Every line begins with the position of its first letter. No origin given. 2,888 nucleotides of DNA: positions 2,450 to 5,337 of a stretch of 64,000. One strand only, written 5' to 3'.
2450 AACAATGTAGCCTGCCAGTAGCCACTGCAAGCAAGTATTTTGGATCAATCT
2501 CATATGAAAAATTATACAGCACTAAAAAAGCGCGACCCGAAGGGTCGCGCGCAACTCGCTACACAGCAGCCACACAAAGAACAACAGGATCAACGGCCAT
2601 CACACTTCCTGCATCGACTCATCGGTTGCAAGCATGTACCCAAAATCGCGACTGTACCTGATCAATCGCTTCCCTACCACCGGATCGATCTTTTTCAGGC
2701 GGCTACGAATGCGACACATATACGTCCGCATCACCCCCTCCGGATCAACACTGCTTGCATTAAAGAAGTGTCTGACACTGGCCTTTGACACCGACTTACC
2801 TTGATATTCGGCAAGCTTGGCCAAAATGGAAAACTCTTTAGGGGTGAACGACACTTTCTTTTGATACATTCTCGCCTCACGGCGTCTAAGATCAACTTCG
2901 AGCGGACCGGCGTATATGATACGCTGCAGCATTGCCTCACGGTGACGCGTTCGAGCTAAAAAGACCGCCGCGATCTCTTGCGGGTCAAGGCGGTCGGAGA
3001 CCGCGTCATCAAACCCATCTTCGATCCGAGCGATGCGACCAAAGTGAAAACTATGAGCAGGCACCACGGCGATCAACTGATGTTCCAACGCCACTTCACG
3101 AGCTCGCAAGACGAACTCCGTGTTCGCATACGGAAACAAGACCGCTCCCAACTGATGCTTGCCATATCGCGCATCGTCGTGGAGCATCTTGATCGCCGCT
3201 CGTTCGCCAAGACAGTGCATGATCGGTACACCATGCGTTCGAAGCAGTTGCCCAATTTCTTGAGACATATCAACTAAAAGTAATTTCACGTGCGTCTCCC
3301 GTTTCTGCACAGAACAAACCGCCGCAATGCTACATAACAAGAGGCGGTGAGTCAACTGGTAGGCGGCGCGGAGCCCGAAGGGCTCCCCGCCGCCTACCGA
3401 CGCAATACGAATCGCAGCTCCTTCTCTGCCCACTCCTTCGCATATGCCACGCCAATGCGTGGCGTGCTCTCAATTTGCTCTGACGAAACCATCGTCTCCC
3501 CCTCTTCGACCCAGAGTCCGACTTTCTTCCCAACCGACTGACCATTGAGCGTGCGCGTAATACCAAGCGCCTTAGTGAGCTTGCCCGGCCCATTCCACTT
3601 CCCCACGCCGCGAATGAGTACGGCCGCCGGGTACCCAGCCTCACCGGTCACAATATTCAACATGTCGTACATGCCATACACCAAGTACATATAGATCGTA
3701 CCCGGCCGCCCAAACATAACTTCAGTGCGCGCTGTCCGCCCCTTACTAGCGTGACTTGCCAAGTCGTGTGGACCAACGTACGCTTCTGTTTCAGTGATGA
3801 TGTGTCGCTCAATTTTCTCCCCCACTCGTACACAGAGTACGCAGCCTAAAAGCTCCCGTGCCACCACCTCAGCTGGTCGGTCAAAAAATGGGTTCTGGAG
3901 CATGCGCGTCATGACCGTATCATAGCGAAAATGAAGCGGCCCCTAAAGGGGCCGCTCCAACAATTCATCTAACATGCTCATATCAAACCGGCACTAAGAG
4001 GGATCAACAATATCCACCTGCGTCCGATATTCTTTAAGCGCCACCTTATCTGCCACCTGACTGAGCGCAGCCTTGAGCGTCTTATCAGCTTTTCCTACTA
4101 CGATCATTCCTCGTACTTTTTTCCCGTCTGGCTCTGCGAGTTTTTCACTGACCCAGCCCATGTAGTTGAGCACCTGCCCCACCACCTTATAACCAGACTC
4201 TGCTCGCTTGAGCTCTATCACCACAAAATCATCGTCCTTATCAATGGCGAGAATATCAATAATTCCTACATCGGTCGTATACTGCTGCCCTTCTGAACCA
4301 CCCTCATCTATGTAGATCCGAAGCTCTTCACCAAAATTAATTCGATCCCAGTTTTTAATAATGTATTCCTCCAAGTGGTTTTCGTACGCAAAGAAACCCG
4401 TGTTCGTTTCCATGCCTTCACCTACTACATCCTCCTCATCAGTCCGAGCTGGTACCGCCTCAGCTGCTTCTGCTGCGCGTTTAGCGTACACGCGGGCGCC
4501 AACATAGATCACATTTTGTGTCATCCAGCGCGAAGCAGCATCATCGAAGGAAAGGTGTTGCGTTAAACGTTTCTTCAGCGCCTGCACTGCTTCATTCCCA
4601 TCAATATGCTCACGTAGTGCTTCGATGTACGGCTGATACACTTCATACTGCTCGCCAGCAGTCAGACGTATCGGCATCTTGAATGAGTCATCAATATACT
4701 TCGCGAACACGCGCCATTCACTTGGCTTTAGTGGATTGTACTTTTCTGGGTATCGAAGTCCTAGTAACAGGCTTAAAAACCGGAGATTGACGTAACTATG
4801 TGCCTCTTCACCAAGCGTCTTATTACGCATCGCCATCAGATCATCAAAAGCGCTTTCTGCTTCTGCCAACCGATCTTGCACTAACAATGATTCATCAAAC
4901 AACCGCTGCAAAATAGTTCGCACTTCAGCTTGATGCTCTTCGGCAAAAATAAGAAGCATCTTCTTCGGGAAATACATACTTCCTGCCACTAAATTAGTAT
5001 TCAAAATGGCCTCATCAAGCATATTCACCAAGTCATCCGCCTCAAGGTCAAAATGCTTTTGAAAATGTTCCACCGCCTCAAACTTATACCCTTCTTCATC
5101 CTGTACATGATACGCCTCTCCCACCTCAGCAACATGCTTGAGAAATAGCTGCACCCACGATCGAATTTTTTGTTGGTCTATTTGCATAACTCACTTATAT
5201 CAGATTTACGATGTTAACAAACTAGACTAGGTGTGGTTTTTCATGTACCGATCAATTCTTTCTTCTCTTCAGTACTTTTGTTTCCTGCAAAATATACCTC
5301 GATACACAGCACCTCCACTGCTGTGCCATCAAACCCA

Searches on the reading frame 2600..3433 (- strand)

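Call 22: search_protein_families(library=pfam, proteins=[window:2600-3433:-], max_evalue=0.01)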
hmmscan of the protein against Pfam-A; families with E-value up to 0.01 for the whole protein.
window:2600-3433:- (277 aa): 1 family
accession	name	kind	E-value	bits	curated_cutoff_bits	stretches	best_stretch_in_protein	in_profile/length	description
PF00486.34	Trans_reg_C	-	8.5e-08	32.6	26.2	1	192-268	2-77/77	Transcriptional regulatory protein, C terminal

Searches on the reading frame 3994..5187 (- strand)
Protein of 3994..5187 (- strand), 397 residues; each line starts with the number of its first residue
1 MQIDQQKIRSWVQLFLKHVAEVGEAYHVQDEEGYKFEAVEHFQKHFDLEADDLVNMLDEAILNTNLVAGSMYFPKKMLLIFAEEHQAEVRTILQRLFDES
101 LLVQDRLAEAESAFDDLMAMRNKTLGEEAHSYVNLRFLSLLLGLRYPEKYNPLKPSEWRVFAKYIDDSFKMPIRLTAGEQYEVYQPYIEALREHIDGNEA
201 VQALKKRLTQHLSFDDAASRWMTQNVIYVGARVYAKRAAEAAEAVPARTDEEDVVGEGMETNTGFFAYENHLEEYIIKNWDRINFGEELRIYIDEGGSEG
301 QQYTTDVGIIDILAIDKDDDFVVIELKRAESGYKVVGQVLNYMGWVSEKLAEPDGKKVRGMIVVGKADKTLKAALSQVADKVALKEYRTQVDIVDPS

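Call 22: search_protein_families(library=pfam, proteins=[window:3994-5187:-], max_evalue=0.01)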
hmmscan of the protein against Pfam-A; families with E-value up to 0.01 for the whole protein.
window:3994-5187:- (397 aa): 2 families
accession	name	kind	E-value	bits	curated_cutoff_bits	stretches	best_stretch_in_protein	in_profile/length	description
PF01939.22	NucS_C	-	2.7e-08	34.3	24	1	301-365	25-86/124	Endonuclease NucS C-terminal domain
PF06250.17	YhcG_C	-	9.9e-06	25.9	32.5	1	319-392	71-145/157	YhcG PDDEXK nuclease domain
